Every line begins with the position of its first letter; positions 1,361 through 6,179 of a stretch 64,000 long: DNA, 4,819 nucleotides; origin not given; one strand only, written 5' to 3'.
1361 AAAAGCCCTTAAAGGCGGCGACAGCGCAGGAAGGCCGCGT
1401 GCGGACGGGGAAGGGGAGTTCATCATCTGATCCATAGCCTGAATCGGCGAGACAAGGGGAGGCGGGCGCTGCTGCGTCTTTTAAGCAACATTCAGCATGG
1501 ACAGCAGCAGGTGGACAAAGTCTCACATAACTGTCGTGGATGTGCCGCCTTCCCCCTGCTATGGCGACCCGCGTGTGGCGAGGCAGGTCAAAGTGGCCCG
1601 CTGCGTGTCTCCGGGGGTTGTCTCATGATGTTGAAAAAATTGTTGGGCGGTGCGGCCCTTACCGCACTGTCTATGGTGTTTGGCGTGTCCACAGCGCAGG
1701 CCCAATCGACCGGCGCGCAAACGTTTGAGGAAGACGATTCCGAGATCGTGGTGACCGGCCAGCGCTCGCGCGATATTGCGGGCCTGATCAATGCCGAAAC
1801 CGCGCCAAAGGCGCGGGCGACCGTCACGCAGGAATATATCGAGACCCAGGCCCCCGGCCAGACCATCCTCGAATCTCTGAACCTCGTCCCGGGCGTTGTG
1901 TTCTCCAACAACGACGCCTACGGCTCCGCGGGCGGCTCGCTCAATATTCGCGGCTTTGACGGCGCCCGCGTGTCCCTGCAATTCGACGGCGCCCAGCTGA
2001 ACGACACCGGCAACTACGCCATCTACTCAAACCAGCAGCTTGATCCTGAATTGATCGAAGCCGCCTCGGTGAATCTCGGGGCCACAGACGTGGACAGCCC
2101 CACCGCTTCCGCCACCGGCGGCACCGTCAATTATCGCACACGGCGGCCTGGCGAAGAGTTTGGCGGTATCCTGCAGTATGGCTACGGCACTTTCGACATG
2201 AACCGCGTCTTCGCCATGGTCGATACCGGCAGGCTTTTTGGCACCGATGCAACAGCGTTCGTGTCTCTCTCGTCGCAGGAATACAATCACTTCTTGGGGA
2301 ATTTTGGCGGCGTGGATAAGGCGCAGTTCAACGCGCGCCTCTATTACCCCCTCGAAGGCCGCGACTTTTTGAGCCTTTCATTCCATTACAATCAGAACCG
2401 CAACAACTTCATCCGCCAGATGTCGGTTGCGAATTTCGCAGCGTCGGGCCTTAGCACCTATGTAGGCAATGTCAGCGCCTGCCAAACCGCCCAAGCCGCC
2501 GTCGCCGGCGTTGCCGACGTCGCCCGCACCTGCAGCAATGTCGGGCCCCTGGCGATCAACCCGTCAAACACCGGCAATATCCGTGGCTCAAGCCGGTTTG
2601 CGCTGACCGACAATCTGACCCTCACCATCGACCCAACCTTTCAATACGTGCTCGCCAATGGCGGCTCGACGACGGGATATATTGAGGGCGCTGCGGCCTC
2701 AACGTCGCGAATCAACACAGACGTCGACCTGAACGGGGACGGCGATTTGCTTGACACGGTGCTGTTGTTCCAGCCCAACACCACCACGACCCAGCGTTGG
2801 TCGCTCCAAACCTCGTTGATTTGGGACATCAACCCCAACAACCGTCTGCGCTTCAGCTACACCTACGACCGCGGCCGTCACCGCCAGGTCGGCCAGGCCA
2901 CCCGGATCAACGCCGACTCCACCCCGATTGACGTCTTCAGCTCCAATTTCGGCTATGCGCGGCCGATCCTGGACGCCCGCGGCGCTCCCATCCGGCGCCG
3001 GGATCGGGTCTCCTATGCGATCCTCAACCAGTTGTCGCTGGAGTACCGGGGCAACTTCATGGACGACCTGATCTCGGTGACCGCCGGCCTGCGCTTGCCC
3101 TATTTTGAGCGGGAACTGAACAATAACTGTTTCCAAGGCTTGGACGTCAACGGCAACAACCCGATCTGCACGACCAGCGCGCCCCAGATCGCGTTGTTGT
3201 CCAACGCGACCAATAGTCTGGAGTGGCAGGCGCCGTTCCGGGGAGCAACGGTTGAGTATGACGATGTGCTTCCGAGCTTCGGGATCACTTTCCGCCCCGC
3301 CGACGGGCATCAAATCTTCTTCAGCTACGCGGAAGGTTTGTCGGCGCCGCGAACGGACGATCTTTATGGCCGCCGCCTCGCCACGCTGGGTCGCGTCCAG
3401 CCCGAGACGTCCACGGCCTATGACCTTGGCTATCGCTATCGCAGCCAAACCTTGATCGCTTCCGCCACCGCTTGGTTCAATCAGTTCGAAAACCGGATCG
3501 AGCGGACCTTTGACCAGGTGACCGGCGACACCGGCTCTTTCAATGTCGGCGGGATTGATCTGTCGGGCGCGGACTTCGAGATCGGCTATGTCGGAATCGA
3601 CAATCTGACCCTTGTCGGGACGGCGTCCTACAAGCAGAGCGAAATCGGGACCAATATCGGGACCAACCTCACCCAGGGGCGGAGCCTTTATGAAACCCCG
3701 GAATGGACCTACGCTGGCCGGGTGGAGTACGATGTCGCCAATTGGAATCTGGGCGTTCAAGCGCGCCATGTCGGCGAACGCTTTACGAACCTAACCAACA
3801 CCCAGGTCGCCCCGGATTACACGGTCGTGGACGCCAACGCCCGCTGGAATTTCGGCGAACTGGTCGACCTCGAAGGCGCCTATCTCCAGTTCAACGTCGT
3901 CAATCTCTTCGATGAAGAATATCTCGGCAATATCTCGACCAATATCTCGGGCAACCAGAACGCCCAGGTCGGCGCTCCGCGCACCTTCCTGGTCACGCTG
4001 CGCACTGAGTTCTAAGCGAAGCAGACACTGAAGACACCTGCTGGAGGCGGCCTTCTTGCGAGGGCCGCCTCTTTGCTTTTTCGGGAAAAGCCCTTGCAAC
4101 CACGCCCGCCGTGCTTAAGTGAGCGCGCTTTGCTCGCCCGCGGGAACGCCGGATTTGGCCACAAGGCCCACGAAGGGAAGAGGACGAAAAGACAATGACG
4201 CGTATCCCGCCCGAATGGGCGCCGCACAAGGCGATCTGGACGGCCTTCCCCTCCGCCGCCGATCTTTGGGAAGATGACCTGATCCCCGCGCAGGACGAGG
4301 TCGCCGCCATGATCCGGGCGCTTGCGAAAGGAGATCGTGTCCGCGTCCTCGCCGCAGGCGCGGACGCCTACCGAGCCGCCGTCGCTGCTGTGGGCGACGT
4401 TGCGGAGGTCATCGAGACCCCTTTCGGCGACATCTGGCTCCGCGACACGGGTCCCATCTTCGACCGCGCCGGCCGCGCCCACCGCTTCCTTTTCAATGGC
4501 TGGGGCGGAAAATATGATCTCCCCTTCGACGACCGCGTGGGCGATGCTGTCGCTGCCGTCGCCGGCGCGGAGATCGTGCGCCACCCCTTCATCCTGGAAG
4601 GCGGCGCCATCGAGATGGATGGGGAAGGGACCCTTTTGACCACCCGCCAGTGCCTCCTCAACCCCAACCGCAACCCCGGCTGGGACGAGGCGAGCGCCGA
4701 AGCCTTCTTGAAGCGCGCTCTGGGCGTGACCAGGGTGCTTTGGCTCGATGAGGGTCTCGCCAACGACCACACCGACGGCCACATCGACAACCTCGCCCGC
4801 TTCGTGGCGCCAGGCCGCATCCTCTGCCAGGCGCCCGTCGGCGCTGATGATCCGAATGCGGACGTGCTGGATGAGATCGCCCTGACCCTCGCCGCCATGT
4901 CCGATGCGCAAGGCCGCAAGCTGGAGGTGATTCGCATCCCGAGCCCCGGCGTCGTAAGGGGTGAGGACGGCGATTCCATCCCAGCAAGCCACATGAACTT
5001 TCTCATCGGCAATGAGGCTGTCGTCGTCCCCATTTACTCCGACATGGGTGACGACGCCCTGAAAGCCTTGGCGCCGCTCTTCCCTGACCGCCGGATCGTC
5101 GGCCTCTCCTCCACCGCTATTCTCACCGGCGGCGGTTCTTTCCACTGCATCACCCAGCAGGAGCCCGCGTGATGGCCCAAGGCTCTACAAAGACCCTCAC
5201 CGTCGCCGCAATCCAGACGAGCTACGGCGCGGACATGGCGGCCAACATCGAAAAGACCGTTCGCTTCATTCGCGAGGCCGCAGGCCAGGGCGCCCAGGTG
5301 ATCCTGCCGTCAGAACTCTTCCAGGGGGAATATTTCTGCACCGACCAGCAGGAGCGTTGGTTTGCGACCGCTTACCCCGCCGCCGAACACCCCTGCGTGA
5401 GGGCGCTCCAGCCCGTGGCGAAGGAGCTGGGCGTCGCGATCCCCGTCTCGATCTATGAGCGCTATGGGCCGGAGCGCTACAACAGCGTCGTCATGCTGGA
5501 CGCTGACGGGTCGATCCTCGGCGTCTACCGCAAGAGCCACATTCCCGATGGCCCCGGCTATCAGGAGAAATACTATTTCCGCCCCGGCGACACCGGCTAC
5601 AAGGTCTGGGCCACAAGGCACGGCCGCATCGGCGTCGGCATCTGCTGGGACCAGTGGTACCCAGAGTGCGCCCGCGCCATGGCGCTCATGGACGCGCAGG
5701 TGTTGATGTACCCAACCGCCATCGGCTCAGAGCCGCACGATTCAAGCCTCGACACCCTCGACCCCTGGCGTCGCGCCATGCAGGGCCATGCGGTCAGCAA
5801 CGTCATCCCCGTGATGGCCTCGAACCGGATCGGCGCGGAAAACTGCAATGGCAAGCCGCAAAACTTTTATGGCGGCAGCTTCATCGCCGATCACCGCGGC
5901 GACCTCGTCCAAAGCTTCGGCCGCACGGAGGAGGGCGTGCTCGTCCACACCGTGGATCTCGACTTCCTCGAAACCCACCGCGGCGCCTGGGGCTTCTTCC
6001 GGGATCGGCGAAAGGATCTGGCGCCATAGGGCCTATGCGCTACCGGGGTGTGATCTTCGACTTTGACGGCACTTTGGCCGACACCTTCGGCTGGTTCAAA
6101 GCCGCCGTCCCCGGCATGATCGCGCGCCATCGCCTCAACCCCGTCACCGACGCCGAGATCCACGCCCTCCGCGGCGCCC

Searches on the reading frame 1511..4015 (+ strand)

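Call 71: search_protein_families(library=pfam, proteins=[window:1511-4015:+], max_evalue=0.001)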
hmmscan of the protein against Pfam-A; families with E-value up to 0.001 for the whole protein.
window:1511-4015:+ (834 aa): 2 families
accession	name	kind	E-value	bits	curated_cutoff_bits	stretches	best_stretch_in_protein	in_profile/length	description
PF00593.30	TonB_dep_Rec_b-barrel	-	1.9e-36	127.3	27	1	359-799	65-436/436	TonB dependent receptor-like, beta-barrel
PF07715.20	Plug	-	2e-14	54.4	23.9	1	96-203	3-105/107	TonB-dependent Receptor Plug Domain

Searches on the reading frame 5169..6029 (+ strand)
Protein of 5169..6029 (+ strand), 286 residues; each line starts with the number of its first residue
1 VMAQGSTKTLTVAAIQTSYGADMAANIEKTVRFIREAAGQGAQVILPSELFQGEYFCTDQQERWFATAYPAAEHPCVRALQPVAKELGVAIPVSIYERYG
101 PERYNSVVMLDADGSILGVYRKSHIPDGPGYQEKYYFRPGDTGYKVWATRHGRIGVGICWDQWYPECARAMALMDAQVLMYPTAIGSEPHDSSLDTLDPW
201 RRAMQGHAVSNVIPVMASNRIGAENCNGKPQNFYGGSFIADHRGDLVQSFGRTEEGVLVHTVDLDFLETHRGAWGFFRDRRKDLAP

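Call 71: search_protein_families(library=pfam, proteins=[window:5169-6029:+], max_evalue=0.001)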
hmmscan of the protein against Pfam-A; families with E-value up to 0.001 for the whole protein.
window:5169-6029:+ (286 aa): 1 family
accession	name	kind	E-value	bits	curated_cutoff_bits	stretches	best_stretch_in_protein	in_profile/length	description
PF00795.27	CN_hydrolase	-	9.8e-51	173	23.2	1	11-268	1-252/256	Carbon-nitrogen hydrolase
